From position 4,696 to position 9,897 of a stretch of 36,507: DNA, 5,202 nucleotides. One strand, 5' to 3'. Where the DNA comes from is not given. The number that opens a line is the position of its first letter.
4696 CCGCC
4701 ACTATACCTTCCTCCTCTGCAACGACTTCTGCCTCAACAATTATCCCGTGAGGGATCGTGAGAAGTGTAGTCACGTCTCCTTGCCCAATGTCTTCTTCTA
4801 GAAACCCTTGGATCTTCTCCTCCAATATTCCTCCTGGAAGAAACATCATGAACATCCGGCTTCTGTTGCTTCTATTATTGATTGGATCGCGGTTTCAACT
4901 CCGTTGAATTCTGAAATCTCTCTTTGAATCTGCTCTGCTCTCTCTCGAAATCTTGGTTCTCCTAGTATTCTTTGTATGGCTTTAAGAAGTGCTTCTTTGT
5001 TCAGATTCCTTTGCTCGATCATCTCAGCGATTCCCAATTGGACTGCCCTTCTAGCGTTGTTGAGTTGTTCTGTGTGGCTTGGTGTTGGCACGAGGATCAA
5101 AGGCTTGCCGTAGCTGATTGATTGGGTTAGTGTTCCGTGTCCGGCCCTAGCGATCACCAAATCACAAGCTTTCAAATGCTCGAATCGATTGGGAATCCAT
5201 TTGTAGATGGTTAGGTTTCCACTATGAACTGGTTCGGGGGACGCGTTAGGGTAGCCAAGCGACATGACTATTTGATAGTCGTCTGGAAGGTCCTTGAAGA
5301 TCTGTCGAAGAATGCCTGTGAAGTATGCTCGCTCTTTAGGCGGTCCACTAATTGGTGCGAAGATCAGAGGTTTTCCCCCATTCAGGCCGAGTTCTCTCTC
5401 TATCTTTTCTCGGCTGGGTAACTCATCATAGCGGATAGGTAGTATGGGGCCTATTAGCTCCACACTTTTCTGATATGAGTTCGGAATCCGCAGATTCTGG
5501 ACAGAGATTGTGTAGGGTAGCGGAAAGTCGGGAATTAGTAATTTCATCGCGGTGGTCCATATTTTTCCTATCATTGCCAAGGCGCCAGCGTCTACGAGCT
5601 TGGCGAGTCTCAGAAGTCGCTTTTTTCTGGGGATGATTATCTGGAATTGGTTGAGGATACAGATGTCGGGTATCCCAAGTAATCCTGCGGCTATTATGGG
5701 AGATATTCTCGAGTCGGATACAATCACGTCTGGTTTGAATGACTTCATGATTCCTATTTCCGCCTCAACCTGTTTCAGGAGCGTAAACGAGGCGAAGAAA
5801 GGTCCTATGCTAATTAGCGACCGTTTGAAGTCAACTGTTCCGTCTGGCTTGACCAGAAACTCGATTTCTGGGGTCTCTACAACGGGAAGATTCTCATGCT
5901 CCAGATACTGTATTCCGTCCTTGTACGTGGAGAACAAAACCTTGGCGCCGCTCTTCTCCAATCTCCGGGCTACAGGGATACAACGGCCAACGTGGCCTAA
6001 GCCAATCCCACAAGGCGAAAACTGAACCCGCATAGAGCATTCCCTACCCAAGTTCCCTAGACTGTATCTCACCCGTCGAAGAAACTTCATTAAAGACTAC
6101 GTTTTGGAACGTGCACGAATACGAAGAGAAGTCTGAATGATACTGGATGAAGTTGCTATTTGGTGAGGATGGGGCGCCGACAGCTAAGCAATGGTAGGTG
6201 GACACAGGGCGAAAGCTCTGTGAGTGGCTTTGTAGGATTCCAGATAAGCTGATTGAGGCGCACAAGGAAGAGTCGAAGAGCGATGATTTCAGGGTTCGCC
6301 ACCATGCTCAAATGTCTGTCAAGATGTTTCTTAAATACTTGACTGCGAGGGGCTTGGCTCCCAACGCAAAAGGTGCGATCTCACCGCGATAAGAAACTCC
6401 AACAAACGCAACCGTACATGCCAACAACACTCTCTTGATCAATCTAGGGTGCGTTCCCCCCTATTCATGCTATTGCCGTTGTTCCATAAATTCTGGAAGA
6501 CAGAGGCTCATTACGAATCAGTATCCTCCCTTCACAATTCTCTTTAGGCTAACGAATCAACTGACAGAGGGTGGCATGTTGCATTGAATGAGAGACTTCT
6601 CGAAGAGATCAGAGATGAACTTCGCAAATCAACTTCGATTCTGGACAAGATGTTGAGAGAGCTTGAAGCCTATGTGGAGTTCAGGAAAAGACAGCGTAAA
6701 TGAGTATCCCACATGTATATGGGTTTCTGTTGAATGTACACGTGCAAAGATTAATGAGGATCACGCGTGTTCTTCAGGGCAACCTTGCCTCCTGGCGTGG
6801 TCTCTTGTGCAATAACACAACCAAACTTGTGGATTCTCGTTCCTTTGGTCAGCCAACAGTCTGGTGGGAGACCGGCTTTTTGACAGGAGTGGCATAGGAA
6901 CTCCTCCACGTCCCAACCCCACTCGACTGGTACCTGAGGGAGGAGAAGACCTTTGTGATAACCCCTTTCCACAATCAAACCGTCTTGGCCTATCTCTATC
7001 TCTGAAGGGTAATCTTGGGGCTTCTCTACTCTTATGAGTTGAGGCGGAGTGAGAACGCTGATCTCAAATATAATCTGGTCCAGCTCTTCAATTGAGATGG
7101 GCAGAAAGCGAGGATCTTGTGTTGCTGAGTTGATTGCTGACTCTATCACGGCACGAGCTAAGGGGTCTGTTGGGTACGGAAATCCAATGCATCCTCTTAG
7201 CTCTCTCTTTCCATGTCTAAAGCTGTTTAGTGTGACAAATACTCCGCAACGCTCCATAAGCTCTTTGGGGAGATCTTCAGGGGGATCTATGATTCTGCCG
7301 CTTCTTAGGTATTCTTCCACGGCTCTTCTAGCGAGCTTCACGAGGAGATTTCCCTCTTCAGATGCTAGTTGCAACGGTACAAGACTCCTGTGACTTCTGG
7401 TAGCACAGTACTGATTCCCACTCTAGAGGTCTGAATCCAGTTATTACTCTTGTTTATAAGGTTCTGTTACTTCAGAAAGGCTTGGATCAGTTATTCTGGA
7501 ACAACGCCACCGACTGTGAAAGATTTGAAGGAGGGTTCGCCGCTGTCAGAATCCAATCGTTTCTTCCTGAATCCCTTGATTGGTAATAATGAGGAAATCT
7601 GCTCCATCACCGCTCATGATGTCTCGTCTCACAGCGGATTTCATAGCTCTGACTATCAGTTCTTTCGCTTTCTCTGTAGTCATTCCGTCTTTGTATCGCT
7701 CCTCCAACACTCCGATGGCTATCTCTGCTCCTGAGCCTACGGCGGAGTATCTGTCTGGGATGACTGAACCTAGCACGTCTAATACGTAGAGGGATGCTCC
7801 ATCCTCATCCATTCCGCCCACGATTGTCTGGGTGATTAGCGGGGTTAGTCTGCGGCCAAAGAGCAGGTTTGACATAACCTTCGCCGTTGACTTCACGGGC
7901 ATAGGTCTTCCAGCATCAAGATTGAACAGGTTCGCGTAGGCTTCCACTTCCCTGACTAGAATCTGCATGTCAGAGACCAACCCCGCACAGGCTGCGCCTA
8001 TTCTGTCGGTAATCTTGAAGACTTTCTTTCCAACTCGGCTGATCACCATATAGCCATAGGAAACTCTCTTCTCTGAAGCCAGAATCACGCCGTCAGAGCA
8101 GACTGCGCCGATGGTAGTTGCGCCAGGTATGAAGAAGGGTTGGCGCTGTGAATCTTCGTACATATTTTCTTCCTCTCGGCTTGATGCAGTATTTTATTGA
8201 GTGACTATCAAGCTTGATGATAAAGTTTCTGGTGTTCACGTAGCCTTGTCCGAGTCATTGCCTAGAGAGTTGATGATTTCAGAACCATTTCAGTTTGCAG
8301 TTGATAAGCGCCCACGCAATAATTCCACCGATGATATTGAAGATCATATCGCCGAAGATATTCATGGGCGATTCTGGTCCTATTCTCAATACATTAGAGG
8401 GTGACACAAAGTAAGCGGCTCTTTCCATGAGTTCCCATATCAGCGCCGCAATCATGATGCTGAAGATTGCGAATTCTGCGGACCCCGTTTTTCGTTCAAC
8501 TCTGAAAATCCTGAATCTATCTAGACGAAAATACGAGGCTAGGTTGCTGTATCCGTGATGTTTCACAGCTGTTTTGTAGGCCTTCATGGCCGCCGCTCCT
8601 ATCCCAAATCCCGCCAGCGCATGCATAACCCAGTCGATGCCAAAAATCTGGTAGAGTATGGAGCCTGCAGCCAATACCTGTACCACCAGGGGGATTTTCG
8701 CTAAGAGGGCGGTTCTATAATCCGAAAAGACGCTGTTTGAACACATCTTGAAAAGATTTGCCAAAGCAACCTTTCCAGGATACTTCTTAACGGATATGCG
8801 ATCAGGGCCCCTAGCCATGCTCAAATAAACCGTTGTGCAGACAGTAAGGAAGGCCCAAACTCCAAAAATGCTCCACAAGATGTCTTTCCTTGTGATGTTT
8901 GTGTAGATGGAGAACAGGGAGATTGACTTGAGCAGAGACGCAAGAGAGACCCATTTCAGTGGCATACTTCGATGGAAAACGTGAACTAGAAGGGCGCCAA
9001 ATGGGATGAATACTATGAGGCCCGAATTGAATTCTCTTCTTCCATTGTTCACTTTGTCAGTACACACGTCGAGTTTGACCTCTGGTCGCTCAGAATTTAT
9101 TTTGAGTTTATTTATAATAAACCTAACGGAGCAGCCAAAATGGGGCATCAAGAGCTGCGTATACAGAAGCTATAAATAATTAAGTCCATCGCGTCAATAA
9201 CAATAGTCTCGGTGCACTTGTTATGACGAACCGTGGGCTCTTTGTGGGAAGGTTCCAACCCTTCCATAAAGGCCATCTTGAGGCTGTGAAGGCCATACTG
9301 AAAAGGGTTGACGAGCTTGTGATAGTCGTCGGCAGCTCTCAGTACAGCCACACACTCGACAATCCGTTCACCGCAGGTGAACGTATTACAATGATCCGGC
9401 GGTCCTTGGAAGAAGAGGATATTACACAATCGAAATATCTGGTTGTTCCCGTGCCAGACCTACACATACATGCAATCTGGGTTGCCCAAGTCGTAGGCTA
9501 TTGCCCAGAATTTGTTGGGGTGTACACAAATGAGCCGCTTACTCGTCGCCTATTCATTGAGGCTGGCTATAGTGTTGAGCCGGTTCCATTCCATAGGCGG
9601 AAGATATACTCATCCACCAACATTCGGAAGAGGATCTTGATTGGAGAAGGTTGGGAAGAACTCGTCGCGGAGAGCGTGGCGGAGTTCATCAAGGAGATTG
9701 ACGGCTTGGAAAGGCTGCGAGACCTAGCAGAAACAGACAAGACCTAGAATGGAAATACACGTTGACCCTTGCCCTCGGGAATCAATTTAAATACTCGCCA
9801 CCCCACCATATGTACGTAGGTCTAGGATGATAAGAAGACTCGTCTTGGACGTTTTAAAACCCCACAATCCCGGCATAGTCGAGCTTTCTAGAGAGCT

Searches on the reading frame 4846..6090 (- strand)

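Call 43: search_protein_families(library=pfam, proteins=[window:4846-6090:-], max_evalue=0.0001)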
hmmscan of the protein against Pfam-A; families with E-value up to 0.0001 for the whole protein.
window:4846-6090:- (414 aa): 4 families
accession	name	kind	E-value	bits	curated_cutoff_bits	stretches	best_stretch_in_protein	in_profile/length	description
PF04101.22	Glyco_tran_28_C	-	2.2e-20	73.8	22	1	269-385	26-150/166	Glycosyltransferase family 28 C-terminal domain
PF13528.12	Glyco_trans_1_3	-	8.7e-13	48.6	25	1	286-374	231-320/322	Glycosyl transferase family 1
PF06722.18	EryCIII-like_C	-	6.4e-08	33.1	31.7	1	291-392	31-129/145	Erythromycin biosynthesis protein CIII-like, C-terminal domain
PF00201.24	UDPGT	-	8e-06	25.4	19.5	1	291-385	322-415/499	UDP-glucoronosyl and UDP-glucosyl transferase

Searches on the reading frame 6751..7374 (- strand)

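Call 43: search_protein_families(library=pfam, proteins=[window:6751-7374:-], max_evalue=0.0001)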
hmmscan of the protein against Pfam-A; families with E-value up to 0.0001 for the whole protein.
window:6751-7374:- (207 aa): 1 family
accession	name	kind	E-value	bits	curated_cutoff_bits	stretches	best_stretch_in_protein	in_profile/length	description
PF01871.22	AMMECR1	-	6.9e-56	188.8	25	1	12-185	1-164/168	AMMECR1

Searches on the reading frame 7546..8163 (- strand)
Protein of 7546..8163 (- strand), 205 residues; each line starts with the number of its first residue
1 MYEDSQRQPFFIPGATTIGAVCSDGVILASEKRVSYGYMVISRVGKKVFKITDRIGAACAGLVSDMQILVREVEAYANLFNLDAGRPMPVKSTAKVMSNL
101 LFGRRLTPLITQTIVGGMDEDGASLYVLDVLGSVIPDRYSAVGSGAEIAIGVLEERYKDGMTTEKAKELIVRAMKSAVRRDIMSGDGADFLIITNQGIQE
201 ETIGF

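Call 43: search_protein_families(library=pfam, proteins=[window:7546-8163:-], max_evalue=0.0001)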
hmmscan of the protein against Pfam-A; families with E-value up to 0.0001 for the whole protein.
window:7546-8163:- (205 aa): 1 family
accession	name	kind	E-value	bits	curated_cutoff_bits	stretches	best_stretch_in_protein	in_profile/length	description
PF00227.31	Proteasome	-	1.2e-52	178.8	22.4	1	14-193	4-189/189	Proteasome subunit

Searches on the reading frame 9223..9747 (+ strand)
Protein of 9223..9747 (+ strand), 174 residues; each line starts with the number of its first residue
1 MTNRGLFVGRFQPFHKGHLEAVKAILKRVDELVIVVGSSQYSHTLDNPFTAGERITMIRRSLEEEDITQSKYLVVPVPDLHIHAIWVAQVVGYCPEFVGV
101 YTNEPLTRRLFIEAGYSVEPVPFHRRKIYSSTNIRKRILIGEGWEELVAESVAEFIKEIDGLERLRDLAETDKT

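Call 44: search_protein_families(library=pfam, proteins=[window:9223-9747:+], max_evalue=0.0001)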
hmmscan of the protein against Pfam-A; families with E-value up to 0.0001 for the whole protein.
window:9223-9747:+ (174 aa): 1 family
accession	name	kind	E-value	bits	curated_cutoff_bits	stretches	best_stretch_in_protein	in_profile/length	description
PF01467.32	CTP_transf_like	-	4.3e-18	66.2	21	1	6-137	1-133/133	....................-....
